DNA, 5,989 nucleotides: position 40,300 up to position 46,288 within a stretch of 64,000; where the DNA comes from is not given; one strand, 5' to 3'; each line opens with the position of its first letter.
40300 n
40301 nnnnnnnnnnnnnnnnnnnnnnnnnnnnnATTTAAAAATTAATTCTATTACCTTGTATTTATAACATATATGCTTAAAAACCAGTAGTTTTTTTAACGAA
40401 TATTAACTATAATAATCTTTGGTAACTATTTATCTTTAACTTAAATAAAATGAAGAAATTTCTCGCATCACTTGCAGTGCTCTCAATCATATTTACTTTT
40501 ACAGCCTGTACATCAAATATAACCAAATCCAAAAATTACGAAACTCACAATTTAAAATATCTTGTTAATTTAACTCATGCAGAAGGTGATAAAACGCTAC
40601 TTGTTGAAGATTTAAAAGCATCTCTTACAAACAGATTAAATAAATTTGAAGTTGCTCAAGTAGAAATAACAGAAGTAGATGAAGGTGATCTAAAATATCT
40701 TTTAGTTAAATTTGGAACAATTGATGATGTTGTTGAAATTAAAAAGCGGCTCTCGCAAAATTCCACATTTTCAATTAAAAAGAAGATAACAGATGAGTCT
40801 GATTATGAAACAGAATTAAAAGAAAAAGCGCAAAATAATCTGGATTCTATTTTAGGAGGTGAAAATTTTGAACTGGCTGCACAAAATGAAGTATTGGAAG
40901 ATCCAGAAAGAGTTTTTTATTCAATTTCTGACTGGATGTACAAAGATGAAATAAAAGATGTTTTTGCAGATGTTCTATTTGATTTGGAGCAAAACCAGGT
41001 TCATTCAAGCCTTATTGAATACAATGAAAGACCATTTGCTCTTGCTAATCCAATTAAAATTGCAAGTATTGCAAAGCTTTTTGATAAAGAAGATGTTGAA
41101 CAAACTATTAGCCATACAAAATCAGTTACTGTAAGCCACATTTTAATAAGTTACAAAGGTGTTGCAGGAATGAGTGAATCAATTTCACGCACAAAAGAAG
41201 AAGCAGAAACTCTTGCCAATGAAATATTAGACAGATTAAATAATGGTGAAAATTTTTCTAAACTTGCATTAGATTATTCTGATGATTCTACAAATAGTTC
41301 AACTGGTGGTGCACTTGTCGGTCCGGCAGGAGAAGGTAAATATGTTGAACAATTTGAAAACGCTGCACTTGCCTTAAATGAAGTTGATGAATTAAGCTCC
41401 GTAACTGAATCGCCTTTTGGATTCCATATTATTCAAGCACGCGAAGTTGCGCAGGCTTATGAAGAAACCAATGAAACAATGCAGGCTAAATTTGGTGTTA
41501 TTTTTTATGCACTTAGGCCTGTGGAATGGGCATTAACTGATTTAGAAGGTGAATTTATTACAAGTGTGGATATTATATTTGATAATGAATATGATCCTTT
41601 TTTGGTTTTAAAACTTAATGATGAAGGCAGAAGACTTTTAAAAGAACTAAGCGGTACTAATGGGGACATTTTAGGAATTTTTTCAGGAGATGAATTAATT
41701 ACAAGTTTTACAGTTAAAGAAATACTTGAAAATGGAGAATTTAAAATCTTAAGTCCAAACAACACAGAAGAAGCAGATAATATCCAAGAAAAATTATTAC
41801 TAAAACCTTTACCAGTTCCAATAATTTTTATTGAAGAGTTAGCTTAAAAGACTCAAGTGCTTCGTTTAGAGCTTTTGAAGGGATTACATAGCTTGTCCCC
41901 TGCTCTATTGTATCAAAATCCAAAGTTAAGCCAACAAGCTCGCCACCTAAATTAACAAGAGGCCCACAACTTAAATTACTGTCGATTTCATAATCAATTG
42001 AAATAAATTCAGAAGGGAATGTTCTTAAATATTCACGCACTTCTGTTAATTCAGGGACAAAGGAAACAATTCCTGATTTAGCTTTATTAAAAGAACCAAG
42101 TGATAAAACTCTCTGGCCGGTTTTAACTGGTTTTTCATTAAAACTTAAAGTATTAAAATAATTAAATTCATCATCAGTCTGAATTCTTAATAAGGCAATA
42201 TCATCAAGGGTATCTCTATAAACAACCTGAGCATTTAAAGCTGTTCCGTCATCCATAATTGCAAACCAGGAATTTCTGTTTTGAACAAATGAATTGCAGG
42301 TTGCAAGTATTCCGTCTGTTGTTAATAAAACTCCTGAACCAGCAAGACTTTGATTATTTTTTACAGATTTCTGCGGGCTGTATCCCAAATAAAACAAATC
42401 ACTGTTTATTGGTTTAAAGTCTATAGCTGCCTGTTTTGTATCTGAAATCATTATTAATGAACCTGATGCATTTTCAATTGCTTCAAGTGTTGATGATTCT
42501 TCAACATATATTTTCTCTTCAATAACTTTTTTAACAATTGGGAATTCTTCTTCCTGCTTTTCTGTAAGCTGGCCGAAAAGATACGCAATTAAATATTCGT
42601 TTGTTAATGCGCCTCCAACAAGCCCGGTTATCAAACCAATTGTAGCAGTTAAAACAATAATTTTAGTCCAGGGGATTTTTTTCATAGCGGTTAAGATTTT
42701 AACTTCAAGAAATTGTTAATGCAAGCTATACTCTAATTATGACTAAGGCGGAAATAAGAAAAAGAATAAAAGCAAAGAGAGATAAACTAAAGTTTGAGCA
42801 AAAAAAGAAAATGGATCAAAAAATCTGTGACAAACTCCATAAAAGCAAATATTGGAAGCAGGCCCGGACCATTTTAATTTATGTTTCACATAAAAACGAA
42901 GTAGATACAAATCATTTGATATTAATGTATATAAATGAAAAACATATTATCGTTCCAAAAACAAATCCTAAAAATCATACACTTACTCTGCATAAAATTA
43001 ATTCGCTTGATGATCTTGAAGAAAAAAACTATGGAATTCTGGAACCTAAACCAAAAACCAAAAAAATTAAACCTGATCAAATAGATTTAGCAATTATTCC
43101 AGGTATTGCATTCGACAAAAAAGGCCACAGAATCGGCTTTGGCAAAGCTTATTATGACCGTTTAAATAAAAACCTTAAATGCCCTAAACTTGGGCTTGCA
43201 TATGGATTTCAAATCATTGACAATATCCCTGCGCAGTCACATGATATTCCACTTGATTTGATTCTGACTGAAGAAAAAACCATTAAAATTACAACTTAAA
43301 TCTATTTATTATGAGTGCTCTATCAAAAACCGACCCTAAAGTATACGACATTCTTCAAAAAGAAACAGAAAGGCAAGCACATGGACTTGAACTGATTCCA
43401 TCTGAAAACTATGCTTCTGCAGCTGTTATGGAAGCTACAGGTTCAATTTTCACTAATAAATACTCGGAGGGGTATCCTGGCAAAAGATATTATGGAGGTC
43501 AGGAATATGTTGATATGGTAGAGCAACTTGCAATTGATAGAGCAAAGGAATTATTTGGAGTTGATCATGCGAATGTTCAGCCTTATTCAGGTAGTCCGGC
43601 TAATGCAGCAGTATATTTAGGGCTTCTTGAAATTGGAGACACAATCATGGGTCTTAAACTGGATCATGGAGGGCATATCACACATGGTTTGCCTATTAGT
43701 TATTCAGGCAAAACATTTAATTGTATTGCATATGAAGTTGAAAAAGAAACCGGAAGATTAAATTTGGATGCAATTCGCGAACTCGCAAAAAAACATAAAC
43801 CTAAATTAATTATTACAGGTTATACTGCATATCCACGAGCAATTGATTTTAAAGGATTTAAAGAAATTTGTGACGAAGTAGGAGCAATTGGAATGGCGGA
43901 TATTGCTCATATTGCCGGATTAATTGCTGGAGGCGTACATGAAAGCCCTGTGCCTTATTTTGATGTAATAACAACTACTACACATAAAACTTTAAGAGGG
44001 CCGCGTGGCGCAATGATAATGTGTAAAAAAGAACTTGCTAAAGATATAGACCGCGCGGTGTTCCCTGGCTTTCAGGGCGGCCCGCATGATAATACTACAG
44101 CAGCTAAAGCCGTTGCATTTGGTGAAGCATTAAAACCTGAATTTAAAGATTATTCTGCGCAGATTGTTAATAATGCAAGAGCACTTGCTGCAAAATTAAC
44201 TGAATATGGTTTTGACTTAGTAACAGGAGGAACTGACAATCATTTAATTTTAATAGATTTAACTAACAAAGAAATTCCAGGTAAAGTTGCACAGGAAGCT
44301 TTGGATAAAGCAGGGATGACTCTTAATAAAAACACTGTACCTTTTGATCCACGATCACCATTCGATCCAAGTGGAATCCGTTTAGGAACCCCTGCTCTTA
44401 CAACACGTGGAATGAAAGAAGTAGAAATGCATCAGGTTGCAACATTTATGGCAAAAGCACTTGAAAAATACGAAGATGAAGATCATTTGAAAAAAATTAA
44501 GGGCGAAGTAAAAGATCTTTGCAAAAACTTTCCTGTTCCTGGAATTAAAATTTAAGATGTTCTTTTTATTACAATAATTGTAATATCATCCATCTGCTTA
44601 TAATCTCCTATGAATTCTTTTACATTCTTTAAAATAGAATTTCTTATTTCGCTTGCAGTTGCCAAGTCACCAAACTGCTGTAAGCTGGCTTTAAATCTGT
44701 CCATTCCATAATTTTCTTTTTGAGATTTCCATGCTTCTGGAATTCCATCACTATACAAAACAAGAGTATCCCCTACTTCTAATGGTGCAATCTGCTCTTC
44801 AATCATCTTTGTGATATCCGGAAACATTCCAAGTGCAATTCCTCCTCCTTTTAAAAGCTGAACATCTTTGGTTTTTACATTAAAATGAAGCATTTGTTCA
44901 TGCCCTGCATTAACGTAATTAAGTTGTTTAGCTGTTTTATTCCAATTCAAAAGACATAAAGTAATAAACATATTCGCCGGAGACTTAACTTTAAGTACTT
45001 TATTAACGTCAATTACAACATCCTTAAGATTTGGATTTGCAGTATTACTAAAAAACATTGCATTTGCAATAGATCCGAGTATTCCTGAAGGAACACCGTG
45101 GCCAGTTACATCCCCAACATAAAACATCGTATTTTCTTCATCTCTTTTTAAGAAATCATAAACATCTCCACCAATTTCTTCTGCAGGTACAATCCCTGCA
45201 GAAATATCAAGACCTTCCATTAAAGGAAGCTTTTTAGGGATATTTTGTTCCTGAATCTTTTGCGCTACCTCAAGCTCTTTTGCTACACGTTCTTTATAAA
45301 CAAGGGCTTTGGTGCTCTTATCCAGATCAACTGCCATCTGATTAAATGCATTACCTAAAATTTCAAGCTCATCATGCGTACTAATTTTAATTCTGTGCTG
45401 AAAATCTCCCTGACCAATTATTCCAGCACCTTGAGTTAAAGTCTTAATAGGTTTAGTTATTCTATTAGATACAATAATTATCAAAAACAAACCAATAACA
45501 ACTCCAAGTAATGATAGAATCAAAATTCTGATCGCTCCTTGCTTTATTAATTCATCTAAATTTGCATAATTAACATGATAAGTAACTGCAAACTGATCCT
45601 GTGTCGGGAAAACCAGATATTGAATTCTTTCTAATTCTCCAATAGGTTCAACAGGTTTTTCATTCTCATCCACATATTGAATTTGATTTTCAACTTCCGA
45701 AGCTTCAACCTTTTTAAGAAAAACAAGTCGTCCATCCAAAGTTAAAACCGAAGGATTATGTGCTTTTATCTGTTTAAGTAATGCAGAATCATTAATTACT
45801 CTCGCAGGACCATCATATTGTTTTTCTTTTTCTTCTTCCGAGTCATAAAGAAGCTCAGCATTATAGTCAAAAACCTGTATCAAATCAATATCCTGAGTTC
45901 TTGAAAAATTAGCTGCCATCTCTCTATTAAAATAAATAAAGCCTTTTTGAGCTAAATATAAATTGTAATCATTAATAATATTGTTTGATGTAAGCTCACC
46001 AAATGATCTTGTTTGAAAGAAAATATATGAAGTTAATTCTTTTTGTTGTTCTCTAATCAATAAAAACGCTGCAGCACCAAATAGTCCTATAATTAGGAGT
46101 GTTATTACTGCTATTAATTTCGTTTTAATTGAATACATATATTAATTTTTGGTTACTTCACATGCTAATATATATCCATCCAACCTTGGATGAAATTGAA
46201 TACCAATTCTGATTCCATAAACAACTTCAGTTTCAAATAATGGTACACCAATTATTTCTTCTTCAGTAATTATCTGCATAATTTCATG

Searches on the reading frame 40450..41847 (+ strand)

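Call 69: search_protein_families(library=pfam, proteins=[window:40450-41847:+], max_evalue=0.00001)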
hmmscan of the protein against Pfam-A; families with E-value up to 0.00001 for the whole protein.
window:40450-41847:+ (465 aa): 2 families
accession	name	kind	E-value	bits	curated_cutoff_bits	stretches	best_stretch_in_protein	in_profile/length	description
PF13616.12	Rotamase_3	-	1.5e-28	100.1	22.5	1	208-332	4-114/116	PPIC-type PPIASE domain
PF00639.27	Rotamase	-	2.7e-22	80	21.7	1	230-331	1-96/97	PPIC-type PPIASE domain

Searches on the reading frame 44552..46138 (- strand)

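Call 69: search_protein_families(library=pfam, proteins=[window:44552-46138:-], max_evalue=0.00001)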
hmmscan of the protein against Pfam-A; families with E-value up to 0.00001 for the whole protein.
window:44552-46138:- (528 aa): 2 families
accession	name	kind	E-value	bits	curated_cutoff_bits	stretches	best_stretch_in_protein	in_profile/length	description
PF07228.17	SpoIIE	-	4.4e-35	121.8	25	1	334-526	2-191/192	Stage II sporulation protein E (SpoIIE)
PF00672.30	HAMP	-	8.7e-13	48.8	25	1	223-272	2-51/53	HAMP domain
